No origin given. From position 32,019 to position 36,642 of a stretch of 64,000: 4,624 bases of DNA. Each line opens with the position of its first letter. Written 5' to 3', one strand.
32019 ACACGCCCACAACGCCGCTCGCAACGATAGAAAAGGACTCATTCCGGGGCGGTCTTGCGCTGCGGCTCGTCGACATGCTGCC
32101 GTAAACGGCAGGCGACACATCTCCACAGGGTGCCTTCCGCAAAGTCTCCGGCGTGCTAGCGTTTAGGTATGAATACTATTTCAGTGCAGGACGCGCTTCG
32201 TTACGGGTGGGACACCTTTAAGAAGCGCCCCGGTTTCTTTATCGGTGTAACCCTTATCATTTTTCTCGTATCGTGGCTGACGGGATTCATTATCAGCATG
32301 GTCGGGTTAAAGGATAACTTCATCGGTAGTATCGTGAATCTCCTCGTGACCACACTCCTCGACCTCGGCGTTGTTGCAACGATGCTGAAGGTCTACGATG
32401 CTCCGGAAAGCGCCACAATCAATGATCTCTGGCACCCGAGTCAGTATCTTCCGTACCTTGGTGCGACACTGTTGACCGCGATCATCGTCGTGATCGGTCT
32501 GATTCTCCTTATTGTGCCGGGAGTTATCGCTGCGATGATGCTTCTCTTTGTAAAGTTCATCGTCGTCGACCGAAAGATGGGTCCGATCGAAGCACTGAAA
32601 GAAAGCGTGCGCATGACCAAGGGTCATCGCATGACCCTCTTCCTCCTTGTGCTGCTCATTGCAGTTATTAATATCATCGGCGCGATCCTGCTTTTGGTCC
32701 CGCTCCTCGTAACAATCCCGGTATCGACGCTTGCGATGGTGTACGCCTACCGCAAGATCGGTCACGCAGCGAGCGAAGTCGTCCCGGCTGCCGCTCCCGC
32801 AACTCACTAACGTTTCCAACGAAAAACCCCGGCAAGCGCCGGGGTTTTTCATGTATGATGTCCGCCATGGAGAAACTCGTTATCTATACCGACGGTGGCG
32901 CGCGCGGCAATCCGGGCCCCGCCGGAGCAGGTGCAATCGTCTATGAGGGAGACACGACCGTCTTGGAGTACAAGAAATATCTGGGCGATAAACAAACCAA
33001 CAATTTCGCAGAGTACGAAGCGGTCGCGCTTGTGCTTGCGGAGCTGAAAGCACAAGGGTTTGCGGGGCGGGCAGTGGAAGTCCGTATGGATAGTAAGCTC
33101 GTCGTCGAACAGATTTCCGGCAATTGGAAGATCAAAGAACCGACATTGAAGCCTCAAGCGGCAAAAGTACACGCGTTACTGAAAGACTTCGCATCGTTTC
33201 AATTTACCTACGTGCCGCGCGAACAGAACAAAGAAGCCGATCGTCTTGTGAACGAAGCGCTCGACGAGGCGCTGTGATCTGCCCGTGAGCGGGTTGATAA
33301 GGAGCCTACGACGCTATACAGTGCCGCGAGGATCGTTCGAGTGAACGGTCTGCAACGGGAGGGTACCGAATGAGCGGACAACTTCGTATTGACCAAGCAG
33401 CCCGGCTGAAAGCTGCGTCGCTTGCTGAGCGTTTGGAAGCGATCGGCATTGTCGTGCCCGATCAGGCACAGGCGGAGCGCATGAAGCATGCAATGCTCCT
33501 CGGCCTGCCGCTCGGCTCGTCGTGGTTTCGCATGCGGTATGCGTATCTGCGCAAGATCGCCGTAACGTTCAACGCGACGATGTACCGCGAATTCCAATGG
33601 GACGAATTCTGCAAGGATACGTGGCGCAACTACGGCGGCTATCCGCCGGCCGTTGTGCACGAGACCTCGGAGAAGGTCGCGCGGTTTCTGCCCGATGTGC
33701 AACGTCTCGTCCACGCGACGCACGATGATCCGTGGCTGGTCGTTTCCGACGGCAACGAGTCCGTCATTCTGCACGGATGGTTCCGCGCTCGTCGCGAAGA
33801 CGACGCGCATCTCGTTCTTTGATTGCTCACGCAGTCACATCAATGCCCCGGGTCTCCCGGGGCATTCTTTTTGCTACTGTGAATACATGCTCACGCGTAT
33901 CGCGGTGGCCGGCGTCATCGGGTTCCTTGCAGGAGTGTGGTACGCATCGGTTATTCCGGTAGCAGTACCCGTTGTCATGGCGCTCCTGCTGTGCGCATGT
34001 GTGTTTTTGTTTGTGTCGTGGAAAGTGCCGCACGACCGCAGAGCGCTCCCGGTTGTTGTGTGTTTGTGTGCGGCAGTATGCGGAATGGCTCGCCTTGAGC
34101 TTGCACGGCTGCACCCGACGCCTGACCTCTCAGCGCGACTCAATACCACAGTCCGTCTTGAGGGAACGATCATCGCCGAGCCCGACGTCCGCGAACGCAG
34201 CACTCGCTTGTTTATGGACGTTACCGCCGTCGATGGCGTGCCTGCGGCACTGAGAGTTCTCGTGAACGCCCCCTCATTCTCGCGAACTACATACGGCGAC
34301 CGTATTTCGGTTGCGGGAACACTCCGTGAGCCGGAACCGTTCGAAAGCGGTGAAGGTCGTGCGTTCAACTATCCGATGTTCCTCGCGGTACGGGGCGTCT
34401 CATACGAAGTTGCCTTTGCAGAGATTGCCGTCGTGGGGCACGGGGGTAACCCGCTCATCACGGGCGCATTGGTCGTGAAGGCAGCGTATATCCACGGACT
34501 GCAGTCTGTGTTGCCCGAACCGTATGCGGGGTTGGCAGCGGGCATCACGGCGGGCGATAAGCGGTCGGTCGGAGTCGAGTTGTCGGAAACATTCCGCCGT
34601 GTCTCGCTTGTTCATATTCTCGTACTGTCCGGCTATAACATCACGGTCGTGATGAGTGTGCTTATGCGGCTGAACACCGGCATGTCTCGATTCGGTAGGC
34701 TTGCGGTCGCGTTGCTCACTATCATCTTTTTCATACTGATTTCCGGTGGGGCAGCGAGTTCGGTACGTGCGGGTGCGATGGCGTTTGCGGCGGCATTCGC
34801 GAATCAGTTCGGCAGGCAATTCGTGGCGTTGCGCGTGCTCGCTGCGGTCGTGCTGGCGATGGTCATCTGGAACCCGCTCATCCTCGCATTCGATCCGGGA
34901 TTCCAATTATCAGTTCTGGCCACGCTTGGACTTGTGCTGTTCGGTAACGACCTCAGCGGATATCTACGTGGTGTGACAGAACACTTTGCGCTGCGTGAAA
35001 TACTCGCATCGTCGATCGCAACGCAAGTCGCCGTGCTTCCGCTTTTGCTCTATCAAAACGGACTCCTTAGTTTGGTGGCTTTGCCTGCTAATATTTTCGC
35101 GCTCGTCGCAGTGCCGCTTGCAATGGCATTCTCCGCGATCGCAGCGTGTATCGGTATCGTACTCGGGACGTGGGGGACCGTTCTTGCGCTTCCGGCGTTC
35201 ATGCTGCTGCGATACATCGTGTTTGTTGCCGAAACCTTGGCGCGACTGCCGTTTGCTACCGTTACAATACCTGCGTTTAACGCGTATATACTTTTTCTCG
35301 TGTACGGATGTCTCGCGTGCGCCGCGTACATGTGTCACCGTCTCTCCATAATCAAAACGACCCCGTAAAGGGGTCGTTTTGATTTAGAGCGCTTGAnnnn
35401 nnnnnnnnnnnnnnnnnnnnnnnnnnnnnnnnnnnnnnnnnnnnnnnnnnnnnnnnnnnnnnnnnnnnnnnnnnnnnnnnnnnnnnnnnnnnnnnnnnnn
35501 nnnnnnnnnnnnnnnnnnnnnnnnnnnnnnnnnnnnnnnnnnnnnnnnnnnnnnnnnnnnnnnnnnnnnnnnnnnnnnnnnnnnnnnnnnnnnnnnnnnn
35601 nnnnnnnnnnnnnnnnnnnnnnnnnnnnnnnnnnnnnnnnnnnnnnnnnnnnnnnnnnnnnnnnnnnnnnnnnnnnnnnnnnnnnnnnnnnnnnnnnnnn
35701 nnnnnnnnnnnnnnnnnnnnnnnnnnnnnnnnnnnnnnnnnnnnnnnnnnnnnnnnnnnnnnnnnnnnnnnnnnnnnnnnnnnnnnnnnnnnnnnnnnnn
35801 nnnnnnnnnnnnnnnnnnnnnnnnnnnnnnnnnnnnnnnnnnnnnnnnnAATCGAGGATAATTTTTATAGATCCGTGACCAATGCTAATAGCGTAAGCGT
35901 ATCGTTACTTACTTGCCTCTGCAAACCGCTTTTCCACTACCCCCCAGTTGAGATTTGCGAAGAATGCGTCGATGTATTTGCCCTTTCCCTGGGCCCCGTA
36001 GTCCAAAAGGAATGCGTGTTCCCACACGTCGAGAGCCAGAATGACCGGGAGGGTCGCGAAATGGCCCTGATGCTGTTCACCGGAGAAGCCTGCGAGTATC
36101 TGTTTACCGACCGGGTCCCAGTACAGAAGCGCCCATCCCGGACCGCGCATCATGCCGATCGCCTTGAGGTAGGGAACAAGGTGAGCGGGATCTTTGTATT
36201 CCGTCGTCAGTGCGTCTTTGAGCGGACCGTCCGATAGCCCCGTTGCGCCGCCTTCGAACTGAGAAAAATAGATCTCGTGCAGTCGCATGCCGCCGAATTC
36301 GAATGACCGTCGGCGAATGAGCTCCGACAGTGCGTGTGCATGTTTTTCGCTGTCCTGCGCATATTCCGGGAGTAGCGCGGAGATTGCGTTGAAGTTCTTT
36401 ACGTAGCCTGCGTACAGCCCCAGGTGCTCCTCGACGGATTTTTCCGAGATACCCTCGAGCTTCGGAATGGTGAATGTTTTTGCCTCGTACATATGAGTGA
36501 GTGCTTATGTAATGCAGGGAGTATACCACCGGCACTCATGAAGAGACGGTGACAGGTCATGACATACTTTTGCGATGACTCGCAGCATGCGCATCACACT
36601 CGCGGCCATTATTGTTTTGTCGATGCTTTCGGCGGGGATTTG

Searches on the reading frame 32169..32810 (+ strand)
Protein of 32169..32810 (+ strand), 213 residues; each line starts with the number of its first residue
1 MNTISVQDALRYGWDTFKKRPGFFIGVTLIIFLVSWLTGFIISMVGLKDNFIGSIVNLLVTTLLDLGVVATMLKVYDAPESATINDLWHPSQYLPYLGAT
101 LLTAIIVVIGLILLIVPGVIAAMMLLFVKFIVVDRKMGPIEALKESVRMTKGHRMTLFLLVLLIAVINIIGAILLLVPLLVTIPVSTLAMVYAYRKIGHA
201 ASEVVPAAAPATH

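Call 53: search_protein_families(library=pfam, proteins=[window:32169-32810:+], max_evalue=0.001)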
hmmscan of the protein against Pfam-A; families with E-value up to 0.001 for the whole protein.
window:32169-32810:+ (213 aa): 2 families
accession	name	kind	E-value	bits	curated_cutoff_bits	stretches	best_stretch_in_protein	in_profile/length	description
PF06161.16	DUF975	-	9.4e-13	49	34.8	1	104-197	145-239/243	Protein of unknown function (DUF975)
PF06790.16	UPF0259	-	1.2e-07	32.2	31.4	1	54-150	89-187/248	Uncharacterised protein family (UPF0259)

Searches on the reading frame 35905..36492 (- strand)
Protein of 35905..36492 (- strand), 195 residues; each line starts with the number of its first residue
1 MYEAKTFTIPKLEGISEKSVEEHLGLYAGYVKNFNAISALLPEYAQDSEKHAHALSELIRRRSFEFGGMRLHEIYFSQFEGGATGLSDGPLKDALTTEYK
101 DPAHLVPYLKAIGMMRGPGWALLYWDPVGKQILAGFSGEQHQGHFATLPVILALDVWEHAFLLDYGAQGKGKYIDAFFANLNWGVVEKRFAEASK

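Call 53: search_protein_families(library=pfam, proteins=[window:35905-36492:-], max_evalue=0.001)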
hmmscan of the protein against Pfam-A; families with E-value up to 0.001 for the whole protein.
window:35905-36492:- (195 aa): 1 family
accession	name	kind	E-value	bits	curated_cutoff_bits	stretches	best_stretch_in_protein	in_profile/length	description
PF02777.23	Sod_Fe_C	-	3.6e-16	59.5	20.9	1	89-189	3-102/102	Iron/manganese superoxide dismutases, C-terminal domain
